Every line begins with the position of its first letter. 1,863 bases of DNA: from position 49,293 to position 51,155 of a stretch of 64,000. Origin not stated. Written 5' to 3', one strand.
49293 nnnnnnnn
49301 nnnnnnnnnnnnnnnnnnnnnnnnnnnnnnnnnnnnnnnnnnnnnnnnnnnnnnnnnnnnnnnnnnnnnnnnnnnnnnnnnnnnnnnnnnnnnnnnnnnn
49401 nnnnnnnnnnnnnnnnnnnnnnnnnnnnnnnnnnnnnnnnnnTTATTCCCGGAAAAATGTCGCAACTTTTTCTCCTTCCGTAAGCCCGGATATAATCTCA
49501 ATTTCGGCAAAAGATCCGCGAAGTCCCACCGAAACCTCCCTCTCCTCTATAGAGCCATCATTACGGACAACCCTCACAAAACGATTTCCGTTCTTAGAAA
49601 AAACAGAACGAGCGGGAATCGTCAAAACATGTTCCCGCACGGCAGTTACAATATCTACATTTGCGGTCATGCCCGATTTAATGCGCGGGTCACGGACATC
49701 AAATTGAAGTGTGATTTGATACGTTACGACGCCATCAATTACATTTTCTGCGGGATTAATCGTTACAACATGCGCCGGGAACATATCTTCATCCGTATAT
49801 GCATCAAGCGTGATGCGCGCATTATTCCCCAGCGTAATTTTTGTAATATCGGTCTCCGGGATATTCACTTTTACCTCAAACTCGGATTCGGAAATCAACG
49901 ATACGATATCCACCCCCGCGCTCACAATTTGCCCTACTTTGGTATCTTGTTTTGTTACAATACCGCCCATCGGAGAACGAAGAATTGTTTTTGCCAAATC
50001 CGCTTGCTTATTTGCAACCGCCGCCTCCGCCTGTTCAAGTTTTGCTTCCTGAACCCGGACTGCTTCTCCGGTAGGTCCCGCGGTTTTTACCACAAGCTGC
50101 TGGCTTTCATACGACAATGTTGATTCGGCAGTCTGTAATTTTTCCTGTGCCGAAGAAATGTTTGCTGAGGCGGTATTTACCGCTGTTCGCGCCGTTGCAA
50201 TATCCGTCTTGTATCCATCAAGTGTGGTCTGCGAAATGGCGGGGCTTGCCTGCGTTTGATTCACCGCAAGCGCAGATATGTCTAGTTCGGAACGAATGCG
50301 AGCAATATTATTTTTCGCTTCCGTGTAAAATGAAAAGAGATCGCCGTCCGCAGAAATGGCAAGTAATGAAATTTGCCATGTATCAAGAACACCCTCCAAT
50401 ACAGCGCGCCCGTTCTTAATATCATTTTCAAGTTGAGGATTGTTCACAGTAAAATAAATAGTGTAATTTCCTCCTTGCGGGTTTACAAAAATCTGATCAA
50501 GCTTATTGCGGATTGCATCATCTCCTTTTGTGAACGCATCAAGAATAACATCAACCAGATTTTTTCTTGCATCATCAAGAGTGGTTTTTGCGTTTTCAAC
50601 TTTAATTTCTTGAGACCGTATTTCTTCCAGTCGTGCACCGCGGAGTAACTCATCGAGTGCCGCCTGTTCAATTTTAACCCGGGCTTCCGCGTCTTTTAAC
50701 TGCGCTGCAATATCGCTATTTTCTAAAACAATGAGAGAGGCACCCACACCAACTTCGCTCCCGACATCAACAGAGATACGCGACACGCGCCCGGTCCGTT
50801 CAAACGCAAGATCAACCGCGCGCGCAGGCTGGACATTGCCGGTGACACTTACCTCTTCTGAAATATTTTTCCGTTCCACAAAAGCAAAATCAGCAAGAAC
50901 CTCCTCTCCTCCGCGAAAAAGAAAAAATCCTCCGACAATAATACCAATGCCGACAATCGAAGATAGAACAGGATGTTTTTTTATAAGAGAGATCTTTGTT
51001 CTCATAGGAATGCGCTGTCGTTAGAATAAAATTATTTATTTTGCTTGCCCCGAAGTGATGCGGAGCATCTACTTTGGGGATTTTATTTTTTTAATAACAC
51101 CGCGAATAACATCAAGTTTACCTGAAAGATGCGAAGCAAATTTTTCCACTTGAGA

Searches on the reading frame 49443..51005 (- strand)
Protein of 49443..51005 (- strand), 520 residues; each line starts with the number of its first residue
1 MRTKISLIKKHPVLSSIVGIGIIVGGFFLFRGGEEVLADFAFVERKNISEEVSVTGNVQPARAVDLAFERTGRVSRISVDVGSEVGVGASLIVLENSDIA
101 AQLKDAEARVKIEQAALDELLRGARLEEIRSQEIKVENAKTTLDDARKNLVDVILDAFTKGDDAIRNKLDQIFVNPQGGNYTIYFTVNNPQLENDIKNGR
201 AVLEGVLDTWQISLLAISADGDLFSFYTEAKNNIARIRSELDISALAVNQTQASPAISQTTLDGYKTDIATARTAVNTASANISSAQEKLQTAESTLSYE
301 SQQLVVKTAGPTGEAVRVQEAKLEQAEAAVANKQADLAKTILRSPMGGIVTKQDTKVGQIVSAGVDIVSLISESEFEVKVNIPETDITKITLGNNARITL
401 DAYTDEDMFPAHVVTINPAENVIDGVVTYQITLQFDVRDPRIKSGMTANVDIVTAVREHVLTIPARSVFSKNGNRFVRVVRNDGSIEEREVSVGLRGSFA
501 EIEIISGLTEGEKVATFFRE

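Call 76: search_protein_families(library=pfam, proteins=[window:49443-51005:-], max_evalue=0.00001)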
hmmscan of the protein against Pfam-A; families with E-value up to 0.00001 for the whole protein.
window:49443-51005:- (520 aa): 2 families
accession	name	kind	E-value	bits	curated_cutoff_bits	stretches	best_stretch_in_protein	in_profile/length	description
PF16576.10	HlyD_D23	-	1.7e-13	50.8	30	1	242-448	15-214/214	Barrel-sandwich domain of CusB or HlyD membrane-fusion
PF13437.12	HlyD_3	-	2.8e-12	47.7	22.2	1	342-443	2-104/106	HlyD family secretion protein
